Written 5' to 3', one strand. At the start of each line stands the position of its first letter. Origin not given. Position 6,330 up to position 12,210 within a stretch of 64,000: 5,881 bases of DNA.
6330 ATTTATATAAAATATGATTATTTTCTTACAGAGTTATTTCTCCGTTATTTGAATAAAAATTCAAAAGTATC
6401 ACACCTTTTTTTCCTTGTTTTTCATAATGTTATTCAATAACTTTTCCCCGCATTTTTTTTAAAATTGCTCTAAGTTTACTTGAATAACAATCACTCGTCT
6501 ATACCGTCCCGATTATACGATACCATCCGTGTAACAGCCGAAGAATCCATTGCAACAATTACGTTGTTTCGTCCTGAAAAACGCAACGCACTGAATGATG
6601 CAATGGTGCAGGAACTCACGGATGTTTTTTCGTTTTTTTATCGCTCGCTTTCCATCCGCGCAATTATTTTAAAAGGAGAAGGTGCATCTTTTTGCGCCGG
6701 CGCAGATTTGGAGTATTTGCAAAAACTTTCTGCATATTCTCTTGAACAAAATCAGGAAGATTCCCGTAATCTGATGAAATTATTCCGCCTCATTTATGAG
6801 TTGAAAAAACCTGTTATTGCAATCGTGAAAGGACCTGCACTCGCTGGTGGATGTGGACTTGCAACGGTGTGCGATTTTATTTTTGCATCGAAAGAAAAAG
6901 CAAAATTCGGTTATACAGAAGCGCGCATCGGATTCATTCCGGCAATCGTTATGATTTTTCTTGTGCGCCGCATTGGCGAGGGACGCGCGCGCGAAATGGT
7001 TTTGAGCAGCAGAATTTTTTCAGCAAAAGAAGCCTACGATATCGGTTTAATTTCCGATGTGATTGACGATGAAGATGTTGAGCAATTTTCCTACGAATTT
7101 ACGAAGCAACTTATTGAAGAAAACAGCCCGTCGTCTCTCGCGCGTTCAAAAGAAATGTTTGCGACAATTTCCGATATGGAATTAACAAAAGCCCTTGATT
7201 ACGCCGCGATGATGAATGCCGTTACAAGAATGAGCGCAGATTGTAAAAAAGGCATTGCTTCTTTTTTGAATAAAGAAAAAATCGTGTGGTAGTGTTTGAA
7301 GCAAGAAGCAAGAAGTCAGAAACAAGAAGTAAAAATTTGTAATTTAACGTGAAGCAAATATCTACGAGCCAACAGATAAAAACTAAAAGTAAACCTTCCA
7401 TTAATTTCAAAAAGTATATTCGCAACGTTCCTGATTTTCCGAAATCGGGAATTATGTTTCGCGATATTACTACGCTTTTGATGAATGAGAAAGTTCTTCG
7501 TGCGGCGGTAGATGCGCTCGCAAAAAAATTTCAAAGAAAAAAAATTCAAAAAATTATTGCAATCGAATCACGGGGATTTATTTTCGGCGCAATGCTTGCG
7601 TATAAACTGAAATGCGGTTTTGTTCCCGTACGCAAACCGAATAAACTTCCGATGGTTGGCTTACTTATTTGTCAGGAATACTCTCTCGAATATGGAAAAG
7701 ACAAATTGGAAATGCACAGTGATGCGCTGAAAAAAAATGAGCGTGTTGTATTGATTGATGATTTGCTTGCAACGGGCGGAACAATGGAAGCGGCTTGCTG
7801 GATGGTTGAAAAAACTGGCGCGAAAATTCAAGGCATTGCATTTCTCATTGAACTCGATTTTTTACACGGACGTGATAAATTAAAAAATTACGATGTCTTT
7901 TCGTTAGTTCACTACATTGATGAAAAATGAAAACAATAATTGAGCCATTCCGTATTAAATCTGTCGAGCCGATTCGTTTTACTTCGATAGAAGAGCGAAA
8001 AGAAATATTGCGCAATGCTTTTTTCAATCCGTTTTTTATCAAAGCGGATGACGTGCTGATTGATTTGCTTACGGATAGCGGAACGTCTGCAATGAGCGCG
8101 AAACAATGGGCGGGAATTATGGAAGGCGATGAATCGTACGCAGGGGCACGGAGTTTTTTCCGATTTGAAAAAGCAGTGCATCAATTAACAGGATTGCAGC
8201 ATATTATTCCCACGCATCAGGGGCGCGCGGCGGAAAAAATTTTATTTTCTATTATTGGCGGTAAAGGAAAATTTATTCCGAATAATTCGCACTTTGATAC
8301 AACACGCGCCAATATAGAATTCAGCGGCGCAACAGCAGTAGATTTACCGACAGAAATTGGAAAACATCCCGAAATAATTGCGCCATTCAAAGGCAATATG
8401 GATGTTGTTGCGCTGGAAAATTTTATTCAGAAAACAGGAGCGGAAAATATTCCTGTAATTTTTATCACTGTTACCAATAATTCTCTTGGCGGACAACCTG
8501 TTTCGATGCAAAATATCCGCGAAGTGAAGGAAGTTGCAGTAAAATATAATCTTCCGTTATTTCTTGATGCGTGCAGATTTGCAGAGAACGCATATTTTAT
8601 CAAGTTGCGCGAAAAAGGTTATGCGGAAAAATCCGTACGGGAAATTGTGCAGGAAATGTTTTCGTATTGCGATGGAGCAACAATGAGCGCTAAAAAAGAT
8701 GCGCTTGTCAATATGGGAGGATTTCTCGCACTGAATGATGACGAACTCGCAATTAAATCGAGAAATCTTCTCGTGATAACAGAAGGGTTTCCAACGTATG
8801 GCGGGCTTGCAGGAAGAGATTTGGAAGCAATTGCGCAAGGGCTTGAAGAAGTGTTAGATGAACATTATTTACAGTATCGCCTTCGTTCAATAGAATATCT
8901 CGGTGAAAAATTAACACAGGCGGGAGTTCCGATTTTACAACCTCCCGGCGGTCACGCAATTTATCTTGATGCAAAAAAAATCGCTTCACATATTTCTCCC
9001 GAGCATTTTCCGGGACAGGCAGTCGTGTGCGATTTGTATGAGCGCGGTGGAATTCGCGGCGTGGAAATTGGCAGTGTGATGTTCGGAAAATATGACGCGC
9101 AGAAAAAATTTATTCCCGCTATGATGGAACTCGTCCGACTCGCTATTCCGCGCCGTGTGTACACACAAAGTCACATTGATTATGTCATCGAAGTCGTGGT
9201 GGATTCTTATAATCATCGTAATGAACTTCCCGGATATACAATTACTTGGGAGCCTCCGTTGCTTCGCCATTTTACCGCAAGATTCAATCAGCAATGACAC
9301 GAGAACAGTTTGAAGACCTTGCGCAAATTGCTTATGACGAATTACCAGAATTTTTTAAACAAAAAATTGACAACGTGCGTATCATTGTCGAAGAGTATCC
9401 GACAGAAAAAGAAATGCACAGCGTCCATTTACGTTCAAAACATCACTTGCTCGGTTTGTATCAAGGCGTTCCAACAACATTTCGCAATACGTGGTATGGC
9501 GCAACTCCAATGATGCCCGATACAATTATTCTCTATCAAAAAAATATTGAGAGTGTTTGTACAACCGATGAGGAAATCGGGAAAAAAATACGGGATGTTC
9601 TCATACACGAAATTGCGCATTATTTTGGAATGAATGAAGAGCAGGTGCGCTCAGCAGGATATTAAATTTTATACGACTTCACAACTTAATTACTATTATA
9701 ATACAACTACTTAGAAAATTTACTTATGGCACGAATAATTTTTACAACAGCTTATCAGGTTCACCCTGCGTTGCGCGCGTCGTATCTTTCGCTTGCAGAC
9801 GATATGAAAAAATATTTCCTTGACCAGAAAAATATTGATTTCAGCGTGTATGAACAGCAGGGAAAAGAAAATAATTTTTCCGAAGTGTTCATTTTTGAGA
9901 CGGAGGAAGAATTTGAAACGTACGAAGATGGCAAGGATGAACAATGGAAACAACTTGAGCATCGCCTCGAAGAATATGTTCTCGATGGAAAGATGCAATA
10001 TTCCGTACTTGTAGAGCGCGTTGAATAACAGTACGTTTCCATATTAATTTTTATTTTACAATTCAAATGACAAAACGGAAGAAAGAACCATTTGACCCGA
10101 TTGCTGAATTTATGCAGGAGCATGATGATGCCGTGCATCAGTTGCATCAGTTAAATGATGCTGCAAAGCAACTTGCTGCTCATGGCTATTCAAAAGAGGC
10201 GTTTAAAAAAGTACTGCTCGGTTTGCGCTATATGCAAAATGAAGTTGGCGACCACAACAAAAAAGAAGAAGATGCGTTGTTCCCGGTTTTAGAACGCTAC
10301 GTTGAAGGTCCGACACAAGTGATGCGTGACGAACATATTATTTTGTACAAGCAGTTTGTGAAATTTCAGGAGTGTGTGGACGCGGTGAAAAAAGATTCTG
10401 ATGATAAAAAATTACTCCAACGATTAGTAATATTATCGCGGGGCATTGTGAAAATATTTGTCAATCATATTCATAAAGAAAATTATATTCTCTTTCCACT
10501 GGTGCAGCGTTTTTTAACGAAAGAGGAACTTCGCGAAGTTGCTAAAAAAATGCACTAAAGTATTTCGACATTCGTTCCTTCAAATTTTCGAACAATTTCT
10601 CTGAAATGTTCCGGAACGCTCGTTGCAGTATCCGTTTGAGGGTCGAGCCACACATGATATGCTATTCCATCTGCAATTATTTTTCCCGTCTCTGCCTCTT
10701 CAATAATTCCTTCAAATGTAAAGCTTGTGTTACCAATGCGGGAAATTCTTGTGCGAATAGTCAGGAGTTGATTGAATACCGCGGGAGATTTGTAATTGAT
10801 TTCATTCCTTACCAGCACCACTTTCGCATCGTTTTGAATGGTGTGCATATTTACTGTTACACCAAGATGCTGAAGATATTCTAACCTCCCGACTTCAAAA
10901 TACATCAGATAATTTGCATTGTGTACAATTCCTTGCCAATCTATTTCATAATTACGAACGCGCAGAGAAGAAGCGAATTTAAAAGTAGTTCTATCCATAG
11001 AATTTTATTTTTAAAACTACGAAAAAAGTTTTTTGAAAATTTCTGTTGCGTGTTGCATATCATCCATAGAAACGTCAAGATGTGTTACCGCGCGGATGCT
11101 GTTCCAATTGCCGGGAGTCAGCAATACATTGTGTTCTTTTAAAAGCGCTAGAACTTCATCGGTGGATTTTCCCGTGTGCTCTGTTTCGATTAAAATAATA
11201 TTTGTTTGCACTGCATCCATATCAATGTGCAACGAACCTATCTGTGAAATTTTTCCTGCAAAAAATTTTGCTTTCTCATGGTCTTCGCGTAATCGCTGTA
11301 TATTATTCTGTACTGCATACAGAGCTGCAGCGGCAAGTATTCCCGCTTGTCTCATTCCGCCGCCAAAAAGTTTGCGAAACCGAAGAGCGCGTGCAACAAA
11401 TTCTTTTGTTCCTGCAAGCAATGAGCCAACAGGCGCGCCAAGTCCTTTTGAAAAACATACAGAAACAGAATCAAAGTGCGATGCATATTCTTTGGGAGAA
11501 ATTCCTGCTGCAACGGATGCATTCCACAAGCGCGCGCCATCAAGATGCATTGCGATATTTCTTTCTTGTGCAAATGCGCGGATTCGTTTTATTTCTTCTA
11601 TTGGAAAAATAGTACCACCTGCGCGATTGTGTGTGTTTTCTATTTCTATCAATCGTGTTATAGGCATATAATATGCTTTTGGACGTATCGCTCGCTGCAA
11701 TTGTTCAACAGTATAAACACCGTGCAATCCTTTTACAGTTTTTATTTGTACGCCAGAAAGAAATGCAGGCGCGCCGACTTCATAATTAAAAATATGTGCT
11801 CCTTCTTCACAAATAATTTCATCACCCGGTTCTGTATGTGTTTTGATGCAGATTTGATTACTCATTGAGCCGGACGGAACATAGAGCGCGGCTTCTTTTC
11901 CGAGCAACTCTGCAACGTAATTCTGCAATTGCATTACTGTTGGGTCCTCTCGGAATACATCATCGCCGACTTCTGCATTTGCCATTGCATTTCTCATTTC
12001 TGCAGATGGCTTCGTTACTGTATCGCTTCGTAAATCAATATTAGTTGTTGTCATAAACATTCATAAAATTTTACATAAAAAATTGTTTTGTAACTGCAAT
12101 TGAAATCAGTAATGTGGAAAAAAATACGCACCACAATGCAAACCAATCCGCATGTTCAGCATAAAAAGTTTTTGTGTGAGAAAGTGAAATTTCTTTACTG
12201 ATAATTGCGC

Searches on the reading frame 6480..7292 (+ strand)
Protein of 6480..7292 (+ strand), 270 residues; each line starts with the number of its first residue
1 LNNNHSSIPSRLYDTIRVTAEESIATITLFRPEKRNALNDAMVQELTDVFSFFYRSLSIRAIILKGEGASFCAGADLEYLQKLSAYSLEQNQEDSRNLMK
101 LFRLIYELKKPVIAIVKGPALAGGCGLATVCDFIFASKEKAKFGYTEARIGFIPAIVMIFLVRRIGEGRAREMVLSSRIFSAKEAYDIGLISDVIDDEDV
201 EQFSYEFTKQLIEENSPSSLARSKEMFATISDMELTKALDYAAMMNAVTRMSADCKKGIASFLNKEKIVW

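Call 26: search_protein_families(library=pfam, proteins=[window:6480-7292:+], max_evalue=0.001)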
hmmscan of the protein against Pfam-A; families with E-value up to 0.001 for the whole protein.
window:6480-7292:+ (270 aa): 2 families
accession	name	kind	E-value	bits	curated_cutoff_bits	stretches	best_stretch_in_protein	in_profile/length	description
PF00378.25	ECH_1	-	1.4e-58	198.6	27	1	20-270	2-248/251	Enoyl-CoA hydratase/isomerase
PF16113.10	ECH_2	-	6.4e-30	105.2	27.2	1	25-207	2-184/335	Enoyl-CoA hydratase/isomerase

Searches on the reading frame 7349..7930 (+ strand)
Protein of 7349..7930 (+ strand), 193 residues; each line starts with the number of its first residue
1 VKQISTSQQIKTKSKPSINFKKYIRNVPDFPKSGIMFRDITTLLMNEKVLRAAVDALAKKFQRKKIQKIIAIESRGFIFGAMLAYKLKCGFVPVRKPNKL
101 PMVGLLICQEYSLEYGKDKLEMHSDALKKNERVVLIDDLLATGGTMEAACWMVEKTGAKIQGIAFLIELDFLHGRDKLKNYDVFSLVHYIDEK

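Call 26: search_protein_families(library=pfam, proteins=[window:7349-7930:+], max_evalue=0.001)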
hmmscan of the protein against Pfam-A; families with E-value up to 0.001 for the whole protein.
window:7349-7930:+ (193 aa): 1 family
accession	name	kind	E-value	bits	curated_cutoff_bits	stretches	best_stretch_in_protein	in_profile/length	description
PF00156.33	Pribosyltran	-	3.2e-17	62.7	26.3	1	42-184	4-139/158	Phosphoribosyl transferase domain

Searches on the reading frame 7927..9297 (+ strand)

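Call 26: search_protein_families(library=pfam, proteins=[window:7927-9297:+], max_evalue=0.001)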
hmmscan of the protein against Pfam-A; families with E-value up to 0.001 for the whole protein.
window:7927-9297:+ (456 aa): 1 family
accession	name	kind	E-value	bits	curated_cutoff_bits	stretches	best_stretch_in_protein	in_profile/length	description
PF01212.27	Beta_elim_lyase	-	3.1e-80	270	27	1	46-421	1-286/288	Beta-eliminating lyase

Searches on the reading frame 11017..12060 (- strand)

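Call 26: search_protein_families(library=pfam, proteins=[window:11017-12060:-], max_evalue=0.001)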
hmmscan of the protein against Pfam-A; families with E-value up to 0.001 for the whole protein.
window:11017-12060:- (347 aa): 4 families
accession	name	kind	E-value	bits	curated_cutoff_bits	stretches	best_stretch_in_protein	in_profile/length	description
PF01212.27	Beta_elim_lyase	-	2.5e-106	355.6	27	1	9-292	1-286/288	Beta-eliminating lyase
PF00155.27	Aminotran_1_2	-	1e-08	35.2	19.7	1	43-321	45-337/361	Aminotransferase class I and II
PF00266.25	Aminotran_5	-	5.5e-06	26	21.5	1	43-176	46-177/371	Aminotransferase class-V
PF01053.26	Cys_Met_Meta_PP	-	0.00095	18.3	27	0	38-128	50-137/381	Cys/Met metabolism PLP-dependent enzyme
